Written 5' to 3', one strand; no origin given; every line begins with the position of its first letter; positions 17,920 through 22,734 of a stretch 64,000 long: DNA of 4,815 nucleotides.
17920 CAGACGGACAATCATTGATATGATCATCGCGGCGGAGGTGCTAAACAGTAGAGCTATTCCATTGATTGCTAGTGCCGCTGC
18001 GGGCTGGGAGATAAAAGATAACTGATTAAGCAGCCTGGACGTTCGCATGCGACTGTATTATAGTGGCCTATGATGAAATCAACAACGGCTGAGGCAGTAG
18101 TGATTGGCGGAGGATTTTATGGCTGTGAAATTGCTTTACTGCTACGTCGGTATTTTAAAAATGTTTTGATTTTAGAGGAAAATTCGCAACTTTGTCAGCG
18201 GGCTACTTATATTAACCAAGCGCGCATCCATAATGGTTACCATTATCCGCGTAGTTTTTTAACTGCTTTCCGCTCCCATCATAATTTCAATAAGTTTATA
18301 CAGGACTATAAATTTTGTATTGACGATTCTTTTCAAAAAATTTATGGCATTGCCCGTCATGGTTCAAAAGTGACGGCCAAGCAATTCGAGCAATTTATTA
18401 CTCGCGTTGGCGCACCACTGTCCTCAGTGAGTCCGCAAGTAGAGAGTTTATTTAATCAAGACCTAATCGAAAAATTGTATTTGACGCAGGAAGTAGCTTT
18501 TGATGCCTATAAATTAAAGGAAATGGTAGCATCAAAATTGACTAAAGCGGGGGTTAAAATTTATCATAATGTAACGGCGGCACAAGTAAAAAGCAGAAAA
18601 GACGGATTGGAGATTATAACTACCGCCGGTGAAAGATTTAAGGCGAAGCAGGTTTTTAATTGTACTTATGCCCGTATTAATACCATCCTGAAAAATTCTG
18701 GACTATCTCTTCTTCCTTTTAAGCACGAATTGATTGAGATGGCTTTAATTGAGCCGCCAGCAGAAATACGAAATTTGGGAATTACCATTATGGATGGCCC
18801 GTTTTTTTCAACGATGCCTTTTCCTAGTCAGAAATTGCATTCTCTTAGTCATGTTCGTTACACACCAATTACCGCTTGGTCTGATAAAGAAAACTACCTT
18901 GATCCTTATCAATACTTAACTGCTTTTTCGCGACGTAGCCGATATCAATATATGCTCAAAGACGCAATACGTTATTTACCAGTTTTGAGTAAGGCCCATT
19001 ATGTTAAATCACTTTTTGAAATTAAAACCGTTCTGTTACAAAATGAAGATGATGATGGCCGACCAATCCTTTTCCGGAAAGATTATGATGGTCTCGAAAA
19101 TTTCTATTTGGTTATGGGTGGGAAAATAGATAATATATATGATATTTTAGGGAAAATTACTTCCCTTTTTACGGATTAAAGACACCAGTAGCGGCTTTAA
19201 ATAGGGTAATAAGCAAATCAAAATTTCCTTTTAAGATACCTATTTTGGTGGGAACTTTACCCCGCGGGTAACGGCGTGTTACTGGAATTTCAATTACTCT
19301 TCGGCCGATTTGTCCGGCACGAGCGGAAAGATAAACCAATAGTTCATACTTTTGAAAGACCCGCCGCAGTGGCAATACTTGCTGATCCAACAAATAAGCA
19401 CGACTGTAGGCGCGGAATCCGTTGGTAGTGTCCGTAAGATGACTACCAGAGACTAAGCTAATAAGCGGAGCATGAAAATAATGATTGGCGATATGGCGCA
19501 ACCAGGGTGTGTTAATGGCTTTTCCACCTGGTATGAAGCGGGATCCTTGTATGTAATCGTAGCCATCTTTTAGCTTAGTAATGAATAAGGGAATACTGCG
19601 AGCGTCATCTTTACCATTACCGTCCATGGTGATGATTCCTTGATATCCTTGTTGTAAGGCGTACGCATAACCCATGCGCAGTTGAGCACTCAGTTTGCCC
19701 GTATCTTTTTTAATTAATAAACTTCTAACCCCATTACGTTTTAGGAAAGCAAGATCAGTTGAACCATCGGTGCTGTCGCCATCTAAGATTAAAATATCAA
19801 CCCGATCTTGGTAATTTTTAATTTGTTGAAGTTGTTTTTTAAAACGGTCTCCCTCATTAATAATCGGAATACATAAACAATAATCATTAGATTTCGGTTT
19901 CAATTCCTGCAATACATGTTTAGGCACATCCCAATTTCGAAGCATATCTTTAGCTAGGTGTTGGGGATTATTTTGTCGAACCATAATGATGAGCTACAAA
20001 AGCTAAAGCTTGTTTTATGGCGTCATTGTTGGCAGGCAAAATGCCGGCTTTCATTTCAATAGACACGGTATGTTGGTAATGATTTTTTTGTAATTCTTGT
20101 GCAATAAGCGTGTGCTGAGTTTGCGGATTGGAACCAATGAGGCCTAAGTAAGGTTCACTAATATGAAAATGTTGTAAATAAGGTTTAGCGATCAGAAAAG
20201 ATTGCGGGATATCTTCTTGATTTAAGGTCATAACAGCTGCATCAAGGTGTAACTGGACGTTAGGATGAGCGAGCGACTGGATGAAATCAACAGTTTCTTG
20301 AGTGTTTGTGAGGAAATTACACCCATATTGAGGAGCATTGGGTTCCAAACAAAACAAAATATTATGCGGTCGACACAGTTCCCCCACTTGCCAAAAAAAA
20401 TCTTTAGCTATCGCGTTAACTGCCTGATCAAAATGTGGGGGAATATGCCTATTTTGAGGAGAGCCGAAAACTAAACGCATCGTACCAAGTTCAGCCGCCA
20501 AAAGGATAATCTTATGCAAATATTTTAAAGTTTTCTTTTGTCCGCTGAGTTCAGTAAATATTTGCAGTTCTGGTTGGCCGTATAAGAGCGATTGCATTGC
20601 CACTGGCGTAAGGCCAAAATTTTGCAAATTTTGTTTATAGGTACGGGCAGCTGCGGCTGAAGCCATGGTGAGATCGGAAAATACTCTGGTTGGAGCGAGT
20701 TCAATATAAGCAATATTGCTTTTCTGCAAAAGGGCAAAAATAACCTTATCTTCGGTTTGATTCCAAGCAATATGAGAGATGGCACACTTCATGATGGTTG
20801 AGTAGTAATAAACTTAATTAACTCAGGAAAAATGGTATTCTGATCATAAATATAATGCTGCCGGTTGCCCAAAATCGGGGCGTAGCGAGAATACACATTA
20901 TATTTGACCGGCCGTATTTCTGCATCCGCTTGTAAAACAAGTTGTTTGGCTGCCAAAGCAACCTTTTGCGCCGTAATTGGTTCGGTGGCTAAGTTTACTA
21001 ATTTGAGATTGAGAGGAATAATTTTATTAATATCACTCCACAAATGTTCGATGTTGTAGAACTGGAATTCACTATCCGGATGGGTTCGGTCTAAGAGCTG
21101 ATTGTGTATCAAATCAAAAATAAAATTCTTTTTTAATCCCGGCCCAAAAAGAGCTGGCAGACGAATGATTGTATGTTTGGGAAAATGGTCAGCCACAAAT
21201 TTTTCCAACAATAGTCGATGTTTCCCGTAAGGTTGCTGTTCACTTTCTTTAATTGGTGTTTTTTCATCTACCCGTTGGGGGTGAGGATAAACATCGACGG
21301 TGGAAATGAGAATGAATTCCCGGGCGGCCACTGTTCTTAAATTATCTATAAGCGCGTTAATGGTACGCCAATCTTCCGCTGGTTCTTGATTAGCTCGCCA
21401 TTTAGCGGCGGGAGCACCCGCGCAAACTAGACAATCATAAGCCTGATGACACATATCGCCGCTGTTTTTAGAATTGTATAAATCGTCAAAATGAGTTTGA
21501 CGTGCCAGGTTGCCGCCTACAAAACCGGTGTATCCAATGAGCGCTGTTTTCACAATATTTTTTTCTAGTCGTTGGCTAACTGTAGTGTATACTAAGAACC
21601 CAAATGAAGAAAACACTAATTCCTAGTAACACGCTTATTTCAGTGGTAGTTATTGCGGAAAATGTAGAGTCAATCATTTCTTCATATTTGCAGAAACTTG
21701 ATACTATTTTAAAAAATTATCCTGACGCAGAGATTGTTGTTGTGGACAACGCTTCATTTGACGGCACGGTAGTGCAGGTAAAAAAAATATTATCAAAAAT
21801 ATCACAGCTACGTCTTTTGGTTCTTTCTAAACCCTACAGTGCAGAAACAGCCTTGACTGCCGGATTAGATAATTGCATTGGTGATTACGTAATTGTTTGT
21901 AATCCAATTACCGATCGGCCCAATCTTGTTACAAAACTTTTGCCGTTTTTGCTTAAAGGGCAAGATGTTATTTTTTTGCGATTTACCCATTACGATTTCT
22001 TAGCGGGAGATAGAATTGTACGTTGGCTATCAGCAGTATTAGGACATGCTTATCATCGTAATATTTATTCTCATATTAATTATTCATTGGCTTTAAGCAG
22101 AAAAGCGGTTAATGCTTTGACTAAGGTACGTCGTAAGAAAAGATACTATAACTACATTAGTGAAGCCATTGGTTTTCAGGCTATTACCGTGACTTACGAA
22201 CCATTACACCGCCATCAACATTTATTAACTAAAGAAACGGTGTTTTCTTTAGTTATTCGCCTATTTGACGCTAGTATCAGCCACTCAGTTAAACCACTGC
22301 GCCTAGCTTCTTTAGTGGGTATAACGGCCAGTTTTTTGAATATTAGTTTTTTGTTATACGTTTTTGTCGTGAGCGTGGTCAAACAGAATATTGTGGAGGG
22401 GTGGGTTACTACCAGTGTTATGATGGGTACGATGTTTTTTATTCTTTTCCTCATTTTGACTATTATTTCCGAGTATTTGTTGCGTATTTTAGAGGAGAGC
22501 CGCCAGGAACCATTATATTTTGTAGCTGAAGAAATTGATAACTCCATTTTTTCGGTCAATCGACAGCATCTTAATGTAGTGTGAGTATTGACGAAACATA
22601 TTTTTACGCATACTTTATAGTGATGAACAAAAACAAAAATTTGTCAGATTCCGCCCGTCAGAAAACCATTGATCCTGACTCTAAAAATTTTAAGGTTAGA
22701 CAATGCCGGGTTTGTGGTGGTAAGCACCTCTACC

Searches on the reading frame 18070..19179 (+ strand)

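Call 8: search_protein_families(library=pfam, proteins=[window:18070-19179:+], max_evalue=0.001)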
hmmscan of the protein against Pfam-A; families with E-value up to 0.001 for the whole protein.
window:18070-19179:+ (369 aa): 4 families
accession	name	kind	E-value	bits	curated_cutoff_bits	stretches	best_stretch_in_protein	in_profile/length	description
PF01266.30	DAO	-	2e-21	77.4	27.9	1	9-350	2-334/353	FAD dependent oxidoreductase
PF07992.20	Pyr_redox_2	-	7.3e-13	49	26.1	2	7-44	143-179/291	Pyridine nucleotide-disulphide oxidoreductase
PF00070.33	Pyr_redox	-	1.1e-08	35.9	22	1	9-42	2-35/82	Pyridine nucleotide-disulphide oxidoreductase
PF13450.12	NAD_binding_8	-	3.7e-05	24.4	21.9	1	11-78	1-66/68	NAD(P)-binding Rossmann-like domain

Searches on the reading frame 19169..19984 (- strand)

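Call 8: search_protein_families(library=pfam, proteins=[window:19169-19984:-], max_evalue=0.001)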
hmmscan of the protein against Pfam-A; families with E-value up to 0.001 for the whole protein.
window:19169-19984:- (271 aa): 1 family
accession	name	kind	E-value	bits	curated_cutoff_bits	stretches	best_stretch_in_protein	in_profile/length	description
PF00535.33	Glycos_transf_2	-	6.8e-09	36.3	23.3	1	37-198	2-164/168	Glycosyl transferase family 2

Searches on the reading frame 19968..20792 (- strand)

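Call 8: search_protein_families(library=pfam, proteins=[window:19968-20792:-], max_evalue=0.001)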
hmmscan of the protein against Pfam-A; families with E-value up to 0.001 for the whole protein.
window:19968-20792:- (274 aa): 1 family
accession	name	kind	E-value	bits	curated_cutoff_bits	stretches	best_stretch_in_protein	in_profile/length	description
PF01261.30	AP_endonuc_2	-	2.5e-18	67.1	31.1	1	19-266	1-246/249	Xylose isomerase-like TIM barrel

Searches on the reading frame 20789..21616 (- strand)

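Call 8: search_protein_families(library=pfam, proteins=[window:20789-21616:-], max_evalue=0.001)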
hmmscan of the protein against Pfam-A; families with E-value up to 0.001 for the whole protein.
window:20789-21616:- (275 aa): 2 families
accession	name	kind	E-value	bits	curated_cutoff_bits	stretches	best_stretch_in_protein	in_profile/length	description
PF01370.27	Epimerase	-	5.5e-09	36.2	20.9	1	45-174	49-194/240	NAD dependent epimerase/dehydratase family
PF04321.23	RmlD_sub_bind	-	0.00017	21.2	27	1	100-171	95-165/287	RmlD substrate binding domain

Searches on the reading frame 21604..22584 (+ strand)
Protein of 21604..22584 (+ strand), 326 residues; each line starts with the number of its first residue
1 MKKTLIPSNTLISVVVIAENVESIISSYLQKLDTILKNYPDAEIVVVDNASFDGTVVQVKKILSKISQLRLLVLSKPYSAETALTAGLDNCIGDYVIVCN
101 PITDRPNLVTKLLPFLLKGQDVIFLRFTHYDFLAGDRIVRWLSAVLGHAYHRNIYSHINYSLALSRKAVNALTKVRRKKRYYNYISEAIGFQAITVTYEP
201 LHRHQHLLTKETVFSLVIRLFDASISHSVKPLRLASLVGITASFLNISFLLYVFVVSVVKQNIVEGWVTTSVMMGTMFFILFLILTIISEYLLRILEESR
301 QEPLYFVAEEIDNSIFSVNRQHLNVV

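Call 8: search_protein_families(library=pfam, proteins=[window:21604-22584:+], max_evalue=0.001)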
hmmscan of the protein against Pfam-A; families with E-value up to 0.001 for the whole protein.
window:21604-22584:+ (326 aa): 1 family
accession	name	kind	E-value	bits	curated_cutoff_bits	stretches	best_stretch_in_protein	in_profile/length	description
PF00535.33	Glycos_transf_2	-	7.7e-11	42.6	23.3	1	13-130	1-118/168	Glycosyl transferase family 2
